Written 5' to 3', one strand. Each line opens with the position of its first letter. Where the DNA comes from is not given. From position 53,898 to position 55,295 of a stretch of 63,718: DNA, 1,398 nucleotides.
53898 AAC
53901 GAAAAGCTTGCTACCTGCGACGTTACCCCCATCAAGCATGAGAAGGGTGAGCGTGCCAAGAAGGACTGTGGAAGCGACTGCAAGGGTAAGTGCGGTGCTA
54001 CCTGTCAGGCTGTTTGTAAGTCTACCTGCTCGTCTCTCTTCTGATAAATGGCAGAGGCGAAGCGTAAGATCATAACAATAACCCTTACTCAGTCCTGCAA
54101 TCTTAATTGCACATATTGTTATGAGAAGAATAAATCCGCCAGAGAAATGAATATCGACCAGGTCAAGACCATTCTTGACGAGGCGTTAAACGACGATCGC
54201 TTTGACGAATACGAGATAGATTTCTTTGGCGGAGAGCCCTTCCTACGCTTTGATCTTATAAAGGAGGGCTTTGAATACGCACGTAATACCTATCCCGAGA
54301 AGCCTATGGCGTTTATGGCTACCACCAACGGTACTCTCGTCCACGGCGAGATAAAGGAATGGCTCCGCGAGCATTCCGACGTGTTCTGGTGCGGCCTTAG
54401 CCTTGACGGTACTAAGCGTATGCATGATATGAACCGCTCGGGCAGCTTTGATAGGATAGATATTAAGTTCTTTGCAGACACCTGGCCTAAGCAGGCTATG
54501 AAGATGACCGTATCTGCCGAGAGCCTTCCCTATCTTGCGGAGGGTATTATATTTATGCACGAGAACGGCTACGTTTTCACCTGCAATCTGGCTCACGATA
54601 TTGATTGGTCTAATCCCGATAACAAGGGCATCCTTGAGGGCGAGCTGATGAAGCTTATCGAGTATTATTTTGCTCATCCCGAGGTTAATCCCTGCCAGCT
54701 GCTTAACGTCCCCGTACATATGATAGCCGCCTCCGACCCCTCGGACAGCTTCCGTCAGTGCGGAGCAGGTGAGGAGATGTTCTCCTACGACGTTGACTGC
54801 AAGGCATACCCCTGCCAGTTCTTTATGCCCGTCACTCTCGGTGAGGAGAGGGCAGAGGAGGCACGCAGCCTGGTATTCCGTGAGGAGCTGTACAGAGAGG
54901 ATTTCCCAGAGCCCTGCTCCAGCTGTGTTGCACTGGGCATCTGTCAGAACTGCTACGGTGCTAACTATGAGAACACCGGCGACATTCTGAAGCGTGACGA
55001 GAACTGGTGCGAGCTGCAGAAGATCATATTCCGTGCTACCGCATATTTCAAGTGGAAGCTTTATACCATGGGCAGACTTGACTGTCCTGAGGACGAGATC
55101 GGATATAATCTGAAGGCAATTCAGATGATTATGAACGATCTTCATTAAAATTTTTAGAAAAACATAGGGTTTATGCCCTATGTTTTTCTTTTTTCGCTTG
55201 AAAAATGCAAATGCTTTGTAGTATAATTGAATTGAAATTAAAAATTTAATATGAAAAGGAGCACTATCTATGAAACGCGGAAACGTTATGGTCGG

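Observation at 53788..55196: Stand-alone cassette: (CX3)5C-repeat peptide plus a leader-domain-less radical SAM/SPASM enzyme, a second non-canonical SCIFF-like RiPP system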

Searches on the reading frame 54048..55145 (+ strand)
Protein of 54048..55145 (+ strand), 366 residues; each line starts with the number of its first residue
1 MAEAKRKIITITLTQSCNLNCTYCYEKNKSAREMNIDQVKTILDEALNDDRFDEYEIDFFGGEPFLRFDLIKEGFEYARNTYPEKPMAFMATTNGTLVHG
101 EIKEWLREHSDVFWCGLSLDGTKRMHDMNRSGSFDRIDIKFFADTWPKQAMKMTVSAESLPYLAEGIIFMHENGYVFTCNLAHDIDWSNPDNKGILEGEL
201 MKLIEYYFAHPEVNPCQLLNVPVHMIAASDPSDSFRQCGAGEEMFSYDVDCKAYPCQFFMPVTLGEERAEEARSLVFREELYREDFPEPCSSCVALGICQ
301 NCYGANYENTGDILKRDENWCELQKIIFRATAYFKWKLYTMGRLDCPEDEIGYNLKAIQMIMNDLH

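Call 3: search_protein_families(library=ncbifam, proteins=[window:54048-55145:+], max_evalue=1)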
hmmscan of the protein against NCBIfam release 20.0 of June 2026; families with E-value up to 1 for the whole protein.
window:54048-55145:+ (366 aa): 83 families (the best 25 are shown)
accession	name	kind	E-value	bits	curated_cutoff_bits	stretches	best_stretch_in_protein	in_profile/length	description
NF047865.1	rSAM_PapB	equivalog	3.3e-40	138.3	340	1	8-313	4-327/330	PapB family radical SAM/SPASM ranthipeptide maturase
TIGR04115.1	rSAM_Cxxx_rpt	equivalog_domain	8.7e-32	111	350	1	7-334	2-359/359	radical SAM peptide maturase, CXXX-repeat target family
TIGR04068.1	rSAM_ocin_clost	equivalog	6.2e-30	104.5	500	1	4-136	81-224/462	Cys-rich peptide radical SAM maturase CcpM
TIGR04064.1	rSAM_nif11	equivalog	2.9e-29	102.1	518.7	2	4-148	75-230/459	nif11-like peptide radical SAM maturase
TIGR03978.1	rSAM_paired_1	equivalog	9.9e-24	83.9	370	1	7-132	83-211/466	His-Xaa-Ser system radical SAM maturase HxsB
TIGR03974.1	rSAM_six_Cys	equivalog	1.1e-23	83.9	425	2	6-141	96-241/451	thioether cross-link-forming SCIFF peptide maturase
NF035951.1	rSAM_RumMC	equivalog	1.5e-23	83.3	720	2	9-130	114-240/510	RumMC family radical SAM sactipeptide maturase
TIGR03906.1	quino_hemo_SAM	equivalog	1.7e-23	83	453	2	7-131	94-223/467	quinohemoprotein amine dehydrogenase maturation protein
NF040492.1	not_ScfB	exception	3.4e-20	72.4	855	2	7-137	95-235/450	ScfB-related radical SAM/SPASM orphan maturase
NF038170.1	lachnocin_rSAM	equivalog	3.4e-18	65.8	550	1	1-130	70-204/440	lachnocin radical SAM maturase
TIGR03942.1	sulfatase_rSAM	equivalog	4.4e-17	62.2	349.45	1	13-131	7-130/363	anaerobic sulfatase maturase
TIGR04280.1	geopep_mat_rSAM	hypoth_equivalog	1e-16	61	400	1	5-131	82-212/428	geopeptide radical SAM maturase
NF038107.1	rSAM_NF038107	equivalog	3.6e-15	55.7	600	1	8-136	86-225/444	Cys-every-fifth radical SAM/SPASM peptide maturase CefB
TIGR04546.1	rSAM_ahbC_deAc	equivalog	8.9e-15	54.4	650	1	4-131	36-157/390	12,18-didecarboxysiroheme deacetylase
NF041298.1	rSAM_mat_DynA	equivalog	1.6e-14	53.7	450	1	11-137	5-139/356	dynobactin maturation radical SAM/SPASM protein DynA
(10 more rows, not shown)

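Call 4: search_protein_families(library=pfam, proteins=[window:54048-55145:+], max_evalue=1)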
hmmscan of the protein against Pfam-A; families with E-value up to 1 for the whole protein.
window:54048-55145:+ (366 aa): 2 families
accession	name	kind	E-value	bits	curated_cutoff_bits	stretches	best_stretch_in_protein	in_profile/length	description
PF04055.27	Radical_SAM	-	5.8e-13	49.8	29.5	1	12-137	2-129/166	Radical SAM superfamily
PF13353.11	Fer4_12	-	2.7e-07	31.4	22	1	13-108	11-108/137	4Fe-4S single cluster domain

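Call 5: find_homologous_proteins(query=window:54048-55145:+)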
Query window:54048-55145:+ (366 aa): 1387 proteins with E <= 0.001 among 2109 candidates; the best 120 are listed.
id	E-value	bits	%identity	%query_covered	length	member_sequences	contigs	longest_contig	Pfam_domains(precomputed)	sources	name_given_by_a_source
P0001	1.4e-245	832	95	100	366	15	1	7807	PF04055.28,PF13353.12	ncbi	-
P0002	2.7e-214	729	83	100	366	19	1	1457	PF04055.28,PF13353.12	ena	-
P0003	7.4e-210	715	81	100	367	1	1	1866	PF04055.28,PF13353.12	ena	-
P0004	7.0e-199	679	80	100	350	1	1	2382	PF04055.28,PF13353.12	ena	-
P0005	4.0e-195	666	84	91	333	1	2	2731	-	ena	-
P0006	9.1e-182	622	76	91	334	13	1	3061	-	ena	-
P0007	3.7e-180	617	71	99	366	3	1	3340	PF04055.28,PF13353.12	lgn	-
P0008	5.1e-172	590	72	95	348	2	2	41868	PF04055.28,PF13353.12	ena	-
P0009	4.9e-160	551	63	99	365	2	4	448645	PF04055.28,PF13353.12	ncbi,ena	-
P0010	2.7e-158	545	63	99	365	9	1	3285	PF04055.28,PF13353.12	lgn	-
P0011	7.0e-158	544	68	91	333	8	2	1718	-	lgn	-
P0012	2.4e-156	539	63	99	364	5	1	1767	PF04055.28,PF13353.12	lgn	-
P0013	1.2e-155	536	62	99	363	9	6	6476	PF04055.28,PF13353.12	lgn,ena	-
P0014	1.9e-150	519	59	100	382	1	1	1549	PF04055.28,PF13353.12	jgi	jgi:radical SAM protein with 4Fe4S-binding SPASM domain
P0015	1.4e-145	503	58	98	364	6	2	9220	PF04055.28,PF13353.12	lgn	-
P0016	1.5e-145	503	59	98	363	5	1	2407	PF04055.28,PF13353.12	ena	-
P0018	2.0e-145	503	59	98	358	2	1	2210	PF04055.28,PF13353.12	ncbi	ncbi:MAG: radical SAM protein, partial [Candidatus Scatosoma sp.]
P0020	4.0e-144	498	61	92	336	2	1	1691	PF04055.28,PF13353.12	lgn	-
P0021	4.3e-144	498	57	99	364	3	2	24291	PF04055.28,PF13353.12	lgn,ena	-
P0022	5.2e-144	498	58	99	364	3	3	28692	PF04055.28,PF13353.12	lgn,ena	-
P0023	7.4e-143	494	58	99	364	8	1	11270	PF04055.28,PF13353.12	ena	-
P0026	1.0e-141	490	56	99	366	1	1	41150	PF04055.28,PF13353.12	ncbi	-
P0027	2.5e-140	486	55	99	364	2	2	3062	PF04055.28,PF13353.12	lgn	-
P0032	1.0e-132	461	55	99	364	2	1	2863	PF04055.28,PF13353.12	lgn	-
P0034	1.6e-124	434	52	99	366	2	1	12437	PF04055.28,PF13353.12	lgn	-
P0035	2.1e-122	427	52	100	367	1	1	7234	PF04055.28,PF13353.12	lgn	-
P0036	2.1e-121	424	50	96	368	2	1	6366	PF04055.28,PF13353.12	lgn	-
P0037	1.5e-120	421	51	100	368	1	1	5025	PF04055.28,PF13353.12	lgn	-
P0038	4.0e-120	419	51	96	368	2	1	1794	PF04055.28,PF13353.12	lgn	-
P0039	9.1e-120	418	51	98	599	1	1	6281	PF10412.16,PF04055.28,PF13353.12,PF02534.21,PF12696.14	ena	-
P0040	3.7e-119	416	50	100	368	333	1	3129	PF04055.28,PF13353.12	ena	-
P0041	1.0e-118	415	51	99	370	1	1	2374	PF04055.28,PF13353.12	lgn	-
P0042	1.3e-118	414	51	99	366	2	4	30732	PF04055.28,PF13353.12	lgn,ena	-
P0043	1.8e-118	414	50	98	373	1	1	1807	PF04055.28,PF13353.12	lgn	-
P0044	3.5e-118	413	50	100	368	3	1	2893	PF04055.28,PF13353.12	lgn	-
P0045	4.9e-118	412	51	100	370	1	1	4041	PF04055.28,PF13353.12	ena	-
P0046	8.4e-118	412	50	98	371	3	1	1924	PF04055.28,PF13353.12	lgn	-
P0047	8.4e-118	412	51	100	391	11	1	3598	PF04055.28,PF13353.12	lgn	-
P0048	1.2e-117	411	51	98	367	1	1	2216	PF04055.28,PF13353.12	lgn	-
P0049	1.3e-117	411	52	98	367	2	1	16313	PF04055.28,PF13353.12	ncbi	-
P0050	1.4e-117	411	49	100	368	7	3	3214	PF04055.28,PF13353.12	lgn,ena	-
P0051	2.0e-117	411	50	96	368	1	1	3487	PF04055.28,PF13353.12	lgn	-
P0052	6.9e-117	409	52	94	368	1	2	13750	PF04055.28,PF13353.12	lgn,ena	-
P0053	8.8e-117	408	50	100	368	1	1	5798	PF04055.28,PF13353.12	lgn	-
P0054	9.7e-117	408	50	100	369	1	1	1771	PF04055.28,PF13353.12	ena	-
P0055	2.5e-116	407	49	100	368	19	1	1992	PF04055.28,PF13353.12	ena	-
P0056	3.5e-116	406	50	100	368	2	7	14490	PF04055.28,PF13353.12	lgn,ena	-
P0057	3.8e-116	406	50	100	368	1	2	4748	PF04055.28,PF13353.12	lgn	-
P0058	4.4e-116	406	48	100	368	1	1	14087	PF04055.28,PF13353.12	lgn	-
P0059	6.1e-116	406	50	100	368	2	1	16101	PF04055.28,PF13353.12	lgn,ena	-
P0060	1.1e-115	405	50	100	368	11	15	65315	PF04055.28,PF13353.12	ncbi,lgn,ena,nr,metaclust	ncbi:putative uncharacterized protein [Ruminococcus sp. CAG:624]|nr:putative uncharacterized protein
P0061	1.5e-115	404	50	98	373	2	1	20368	PF04055.28,PF13353.12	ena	-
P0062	1.6e-115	404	49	100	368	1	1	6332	PF04055.28,PF13353.12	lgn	-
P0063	1.8e-115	404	50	100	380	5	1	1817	PF04055.28,PF13353.12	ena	-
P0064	1.9e-115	404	49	100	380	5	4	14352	PF04055.28,PF13353.12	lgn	-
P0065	2.1e-115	404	48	100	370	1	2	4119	PF04055.28,PF13353.12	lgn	-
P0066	2.4e-115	404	49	100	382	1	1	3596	PF04055.28,PF13353.12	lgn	-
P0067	2.6e-115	404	49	100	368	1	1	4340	PF04055.28,PF13353.12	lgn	-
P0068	4.0e-115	403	49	100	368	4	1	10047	PF04055.28,PF13353.12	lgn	-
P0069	4.2e-115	403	50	100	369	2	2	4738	PF04055.28,PF13353.12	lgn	-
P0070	6.9e-115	402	49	99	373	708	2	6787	PF04055.28,PF13353.12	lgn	-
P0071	9.1e-115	402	48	100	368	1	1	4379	PF04055.28,PF13353.12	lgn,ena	-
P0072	1.0e-114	402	49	98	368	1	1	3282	PF04055.28,PF13353.12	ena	-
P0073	1.3e-114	401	49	100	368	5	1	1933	PF04055.28,PF13353.12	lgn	-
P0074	1.3e-114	401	50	98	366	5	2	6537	PF04055.28,PF13353.12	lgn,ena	-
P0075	1.4e-114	401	49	100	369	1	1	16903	PF04055.28,PF13353.12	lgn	-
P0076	1.5e-114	401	49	99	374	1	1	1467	PF04055.28,PF13353.12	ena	-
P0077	1.8e-114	401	49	100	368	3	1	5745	PF04055.28,PF13353.12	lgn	-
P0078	2.7e-114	400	49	100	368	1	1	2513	PF04055.28,PF13353.12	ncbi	-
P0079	2.8e-114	400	50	100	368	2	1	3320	PF04055.28,PF13353.12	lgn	-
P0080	2.9e-114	400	49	100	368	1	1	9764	PF04055.28,PF13353.12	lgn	-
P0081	2.9e-114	400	50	99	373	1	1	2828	PF04055.28,PF13353.12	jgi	-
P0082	3.0e-114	400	49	99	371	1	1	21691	PF04055.28,PF13353.12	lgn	-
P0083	3.1e-114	400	49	98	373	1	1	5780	PF04055.28,PF13353.12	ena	-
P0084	4.0e-114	400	49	98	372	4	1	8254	PF04055.28,PF13353.12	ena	-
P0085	4.2e-114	400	46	100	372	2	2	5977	PF04055.28,PF13353.12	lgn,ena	-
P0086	4.6e-114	399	49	100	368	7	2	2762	PF04055.28,PF13353.12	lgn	-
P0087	9.4e-114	398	49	99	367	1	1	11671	PF04055.28,PF13353.12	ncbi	-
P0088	9.8e-114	398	49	100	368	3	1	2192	PF04055.28,PF13353.12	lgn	-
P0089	1.1e-113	398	48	100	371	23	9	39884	PF04055.28,PF13353.12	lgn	-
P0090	1.1e-113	398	49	100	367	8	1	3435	PF04055.28,PF13353.12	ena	-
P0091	1.6e-113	398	49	100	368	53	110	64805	PF04055.28,PF13353.12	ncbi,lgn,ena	-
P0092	1.9e-113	397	50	98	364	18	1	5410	PF04055.28,PF13353.12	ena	-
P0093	2.1e-113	397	49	99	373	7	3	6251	PF04055.28,PF13353.12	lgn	-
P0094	2.5e-113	397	48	100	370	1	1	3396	PF04055.28,PF13353.12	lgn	-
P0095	3.1e-113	397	49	98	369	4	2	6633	PF04055.28,PF13353.12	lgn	-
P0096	4.4e-113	396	48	100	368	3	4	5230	PF04055.28,PF13353.12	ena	-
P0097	5.5e-113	396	47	100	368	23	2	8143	PF04055.28,PF13353.12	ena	-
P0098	7.5e-113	395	49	100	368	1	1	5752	PF04055.28,PF13353.12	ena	-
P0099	8.4e-113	395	48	100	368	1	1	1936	PF04055.28,PF13353.12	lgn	-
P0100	1.1e-112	395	48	100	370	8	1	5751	PF04055.28,PF13353.12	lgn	-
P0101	1.4e-112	395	48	98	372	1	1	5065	PF04055.28,PF13353.12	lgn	-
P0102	1.4e-112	395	47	99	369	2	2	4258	PF04055.28,PF13353.12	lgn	-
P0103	1.6e-112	394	49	100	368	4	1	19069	PF04055.28,PF13353.12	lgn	-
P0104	1.7e-112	394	49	100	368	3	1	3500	PF04055.28,PF13353.12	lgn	-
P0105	1.9e-112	394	50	99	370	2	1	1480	PF04055.28,PF13353.12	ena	-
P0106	2.0e-112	394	48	98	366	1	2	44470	PF04055.28,PF13353.12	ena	-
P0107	2.3e-112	394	47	98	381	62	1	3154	PF04055.28,PF13353.12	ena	-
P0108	2.4e-112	394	49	98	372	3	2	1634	PF04055.28,PF13353.12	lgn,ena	-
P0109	2.6e-112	394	48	100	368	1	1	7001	PF04055.28,PF13353.12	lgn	-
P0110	7.4e-112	392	47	100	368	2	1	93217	PF04055.28,PF13353.12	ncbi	-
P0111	8.2e-112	392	48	100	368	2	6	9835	PF04055.28,PF13353.12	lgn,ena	-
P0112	1.1e-111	392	48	99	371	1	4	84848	PF04055.28,PF13353.12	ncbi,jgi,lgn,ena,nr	ncbi:MAG: 4Fe-4S cluster-binding domain-containing protein [Erysipelotrichaceae bacterium]|nr:4Fe-4S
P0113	1.1e-111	392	48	98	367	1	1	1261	PF04055.28,PF13353.12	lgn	-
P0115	1.4e-111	391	48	98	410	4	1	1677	PF04055.28,PF13353.12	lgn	-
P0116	1.5e-111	391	49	99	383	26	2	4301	PF04055.28,PF13353.12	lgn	-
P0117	1.6e-111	391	48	98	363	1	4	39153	PF04055.28,PF13353.12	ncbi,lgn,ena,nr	ncbi:MAG: 4Fe-4S cluster-binding domain-containing protein [Oscillospiraceae bacterium]|nr:4Fe-4S cl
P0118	1.6e-111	391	48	100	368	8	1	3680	PF04055.28,PF13353.12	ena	-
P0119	1.7e-111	391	47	100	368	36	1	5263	PF04055.28,PF13353.12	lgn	-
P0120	2.0e-111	391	47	98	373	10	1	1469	PF04055.28,PF13353.12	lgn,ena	-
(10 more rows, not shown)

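Call 6: search_solved_structures(query=window:54048-55145:+, max_evalue=0.001, show_alignments=2)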
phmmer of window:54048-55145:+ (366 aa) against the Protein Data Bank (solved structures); distinct sequences matched with E-value up to 0.001: 7.
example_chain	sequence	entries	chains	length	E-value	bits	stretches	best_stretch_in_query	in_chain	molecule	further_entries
5wgg_A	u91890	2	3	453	4.4e-15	58.8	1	7-326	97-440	Radical SAM domain protein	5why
4k37_A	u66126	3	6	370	4.2e-08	35.8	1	14-132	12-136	Anaerobic sulfatase-maturating enzyme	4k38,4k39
4k36_A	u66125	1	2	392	4.7e-08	35.6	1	14-132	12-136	Anaerobic sulfatase-maturating enzyme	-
8vpo_A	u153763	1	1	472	2.9e-07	33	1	7-330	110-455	Radical SAM core domain-containing protein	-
9dfn_A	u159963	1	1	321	5.2e-06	28.9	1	12-147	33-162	Radical SAM core domain-containing protein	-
9dfu_A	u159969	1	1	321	5.2e-06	28.9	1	12-147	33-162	Radical SAM core domain-containing protein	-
9gm3_A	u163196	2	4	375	0.00013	24.3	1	11-131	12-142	ChlB radical SAM domain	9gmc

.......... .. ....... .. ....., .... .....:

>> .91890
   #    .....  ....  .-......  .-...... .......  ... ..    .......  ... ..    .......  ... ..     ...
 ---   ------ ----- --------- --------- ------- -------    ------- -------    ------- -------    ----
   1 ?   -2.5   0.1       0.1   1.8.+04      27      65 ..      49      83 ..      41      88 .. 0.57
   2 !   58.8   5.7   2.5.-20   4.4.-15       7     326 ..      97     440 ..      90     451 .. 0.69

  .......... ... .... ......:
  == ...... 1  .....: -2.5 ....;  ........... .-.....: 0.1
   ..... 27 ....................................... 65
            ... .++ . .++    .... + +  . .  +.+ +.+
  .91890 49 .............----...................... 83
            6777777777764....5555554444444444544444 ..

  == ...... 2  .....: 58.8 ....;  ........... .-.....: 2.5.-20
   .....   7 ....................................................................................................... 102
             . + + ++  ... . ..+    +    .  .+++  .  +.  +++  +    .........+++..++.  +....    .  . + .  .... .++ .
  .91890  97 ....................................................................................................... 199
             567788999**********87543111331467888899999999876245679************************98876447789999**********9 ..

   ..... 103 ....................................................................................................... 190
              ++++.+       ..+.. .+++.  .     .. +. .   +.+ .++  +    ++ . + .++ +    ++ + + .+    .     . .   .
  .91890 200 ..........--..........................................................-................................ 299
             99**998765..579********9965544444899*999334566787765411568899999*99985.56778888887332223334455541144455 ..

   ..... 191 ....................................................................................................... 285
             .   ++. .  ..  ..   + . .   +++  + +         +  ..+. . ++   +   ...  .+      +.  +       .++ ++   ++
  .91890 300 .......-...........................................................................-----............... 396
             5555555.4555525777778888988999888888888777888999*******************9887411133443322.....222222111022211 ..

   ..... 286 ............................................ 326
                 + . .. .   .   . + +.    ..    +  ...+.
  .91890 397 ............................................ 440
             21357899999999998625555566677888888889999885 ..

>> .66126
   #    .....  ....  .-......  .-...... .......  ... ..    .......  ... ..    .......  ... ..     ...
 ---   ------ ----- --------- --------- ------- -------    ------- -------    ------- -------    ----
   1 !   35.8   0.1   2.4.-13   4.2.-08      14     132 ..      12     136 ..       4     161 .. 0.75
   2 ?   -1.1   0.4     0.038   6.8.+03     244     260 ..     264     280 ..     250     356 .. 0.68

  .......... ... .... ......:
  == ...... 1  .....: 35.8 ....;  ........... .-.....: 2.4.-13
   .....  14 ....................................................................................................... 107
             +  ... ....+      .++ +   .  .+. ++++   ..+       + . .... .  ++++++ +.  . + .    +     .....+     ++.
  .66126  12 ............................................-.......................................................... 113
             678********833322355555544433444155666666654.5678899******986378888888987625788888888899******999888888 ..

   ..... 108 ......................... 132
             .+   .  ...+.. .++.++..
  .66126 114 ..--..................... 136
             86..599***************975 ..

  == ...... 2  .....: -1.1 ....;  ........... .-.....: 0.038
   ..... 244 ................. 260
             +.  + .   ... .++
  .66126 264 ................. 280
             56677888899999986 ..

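Call 8: find_related_loci(query=window:54048-55145:+, collection=genome_contigs, flank=3000)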
Query window:54048-55145:+ (366 aa) in genome_contigs; peptide patterns used: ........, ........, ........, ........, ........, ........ (x = any residue, [..] = any of these).
67 stretches matched a pattern; 9 encode a relative of the query (tblastn E <= 1e-3); 8 distinct loci.
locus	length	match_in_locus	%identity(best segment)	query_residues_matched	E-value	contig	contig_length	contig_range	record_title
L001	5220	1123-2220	95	1-366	0e+0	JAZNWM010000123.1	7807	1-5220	MAG: Eubacteriales bacterium isolate T1900044783_TS20190249.MAGScoT_cleanbin_000084 SGB_2588_k141_2697542, whole genome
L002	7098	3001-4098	74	1-365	0e+0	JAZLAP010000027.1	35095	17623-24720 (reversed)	MAG: Eubacteriales bacterium isolate T1900045075_TC20190069.MAGScoT_cleanbin_000009 SGB_4631_k141_669049, whole genome s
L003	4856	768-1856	69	4-365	3e-180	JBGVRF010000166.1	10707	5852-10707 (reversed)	MAG: Candidatus Scatosoma sp. isolate fecal_MAG_147 fecal_MAG_147_contig_0166, whole genome shotgun sequence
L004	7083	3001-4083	63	5-365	3e-160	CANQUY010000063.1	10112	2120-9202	MAG: uncultured Clostridia bacterium isolate Lapin-032__bin118 genome assembly, contig: Lapin-032__NODE_9056_length_1011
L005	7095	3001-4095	84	1-365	0e+0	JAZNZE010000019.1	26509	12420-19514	MAG: Eubacteriales bacterium isolate T1900044770_TS20190236.MAGScoT_cleanbin_000011 SGB_2445_k141_2027162, whole genome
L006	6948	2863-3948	48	6-365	2e-113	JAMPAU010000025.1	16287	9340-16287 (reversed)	MAG: Ruminococcus flavefaciens isolate NALB_7813_7 Scaffold_#25__SCF_025___16287_bp, whole genome shotgun sequence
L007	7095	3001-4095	43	1-365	1e-101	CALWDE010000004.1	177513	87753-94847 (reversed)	MAG: uncultured Bacilli bacterium isolate E17__bin75 genome assembly, contig: E17__k127_3722136, whole genome shotgun se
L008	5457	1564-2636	51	9-365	7e-98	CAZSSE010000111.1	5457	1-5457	MAG TPA_asm: uncultured Lachnospiraceae bacterium isolate SRP350583_co2_310 genome assembly, contig: NODE_22511_length_5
